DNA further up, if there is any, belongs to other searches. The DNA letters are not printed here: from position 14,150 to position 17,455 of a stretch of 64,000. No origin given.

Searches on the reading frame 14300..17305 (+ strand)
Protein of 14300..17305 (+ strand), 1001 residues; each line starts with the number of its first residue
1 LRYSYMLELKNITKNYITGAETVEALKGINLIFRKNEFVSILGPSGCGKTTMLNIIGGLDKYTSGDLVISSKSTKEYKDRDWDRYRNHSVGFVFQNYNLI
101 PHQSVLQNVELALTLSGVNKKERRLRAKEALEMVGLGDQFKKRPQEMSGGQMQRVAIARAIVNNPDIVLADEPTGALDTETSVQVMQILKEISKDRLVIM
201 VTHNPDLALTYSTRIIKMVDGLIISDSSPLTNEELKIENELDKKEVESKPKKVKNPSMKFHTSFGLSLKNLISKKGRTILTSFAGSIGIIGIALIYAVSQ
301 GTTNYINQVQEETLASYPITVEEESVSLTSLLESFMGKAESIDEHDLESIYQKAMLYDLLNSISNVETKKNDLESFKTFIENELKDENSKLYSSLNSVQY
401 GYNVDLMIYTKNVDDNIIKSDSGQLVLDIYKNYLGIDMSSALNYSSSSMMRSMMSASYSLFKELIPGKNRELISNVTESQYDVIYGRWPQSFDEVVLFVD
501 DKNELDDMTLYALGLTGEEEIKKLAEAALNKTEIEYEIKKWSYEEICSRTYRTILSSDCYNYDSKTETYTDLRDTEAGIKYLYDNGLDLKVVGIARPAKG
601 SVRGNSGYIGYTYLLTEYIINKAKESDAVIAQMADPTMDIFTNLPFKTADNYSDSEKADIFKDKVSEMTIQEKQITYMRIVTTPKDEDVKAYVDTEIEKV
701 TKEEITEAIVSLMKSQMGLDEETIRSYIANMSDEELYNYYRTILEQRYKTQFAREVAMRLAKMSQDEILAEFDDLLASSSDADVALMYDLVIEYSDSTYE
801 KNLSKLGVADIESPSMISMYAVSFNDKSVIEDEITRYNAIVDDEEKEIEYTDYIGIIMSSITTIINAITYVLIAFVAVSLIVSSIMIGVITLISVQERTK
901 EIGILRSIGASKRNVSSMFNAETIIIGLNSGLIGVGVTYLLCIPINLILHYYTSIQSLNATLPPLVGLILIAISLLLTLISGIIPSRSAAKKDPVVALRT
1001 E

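Call 10: search_protein_families(library=ncbifam, proteins=[window:14300-17305:+], max_evalue=0.00001)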
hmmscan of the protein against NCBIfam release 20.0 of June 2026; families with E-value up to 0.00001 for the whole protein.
window:14300-17305:+ (1001 aa): 183 families (the best 25 are shown)
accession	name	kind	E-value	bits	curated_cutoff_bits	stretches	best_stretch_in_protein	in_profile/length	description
NF007826.0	PRK10535.1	equivalog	3.1e-84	283.4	966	2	6-300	4-294/648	macrolide ABC transporter ATP-binding protein/permease MacB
NF038007.1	ABC_ATP_DarD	equivalog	1.8e-60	204.1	375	1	6-222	1-217/218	darobactin export ABC transporter ATP-binding protein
TIGR02211.1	LolD_lipo_ex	equivalog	5e-59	199.5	307.75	1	6-223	1-219/221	lipoprotein-releasing ABC transporter ATP-binding protein LolD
TIGR03608.1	L_ocin_972_ABC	subfamily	1.9e-58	197.3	254.85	1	9-216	1-204/206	putative bacteriocin export ABC transporter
TIGR02673.1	FtsE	equivalog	3.1e-57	193.7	264.85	1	6-221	1-213/214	cell division ATP-binding protein FtsE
TIGR02315.1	ABC_phnC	equivalog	1.3e-54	185.2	266.1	1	6-231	1-232/243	phosphonate ABC transporter ATP-binding protein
TIGR02982.1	heterocyst_DevA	subfamily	2e-54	184.5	295.8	1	7-223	2-219/220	ABC exporter ATP-binding subunit, DevA family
TIGR03265.1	PhnT2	equivalog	7.6e-54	183.2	457.7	1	6-229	4-219/353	putative 2-aminoethylphosphonate ABC transporter ATP-binding protein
NF006987.0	PRK09452.1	equivalog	1.7e-53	181.6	482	1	4-230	15-233/378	spermidine/putrescine ABC transporter ATP-binding protein PotA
NF043075.1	MMSYN1_0197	equivalog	6.3e-52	176.6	550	1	6-225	2-213/341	spermidine/putrescine ABC transporter ATP-binding protein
NF008653.0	PRK11650.1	subfamily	4.4e-50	170.7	432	1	6-223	3-213/357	sn-glycerol-3-phosphate ABC transporter ATP-binding protein UgpC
NF008639.0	PRK11629.1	equivalog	1.2e-49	168.8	360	1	5-225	5-226/234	lipoprotein-releasing ABC transporter ATP-binding protein LolD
TIGR01187.1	potA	subfamily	1.5e-48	165.6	355.6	1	41-229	1-185/325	polyamine ABC transporter ATP-binding protein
NF040933.2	ABC_arch_GlcV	equivalog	6.8e-48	163.3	450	1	8-224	4-221/357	glucose ABC transporter ATP-binding protein GlcV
NF007879.0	PRK10584.1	equivalog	1.2e-47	162.6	336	1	5-223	5-224/228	putative ABC transporter ATP-binding protein YbbA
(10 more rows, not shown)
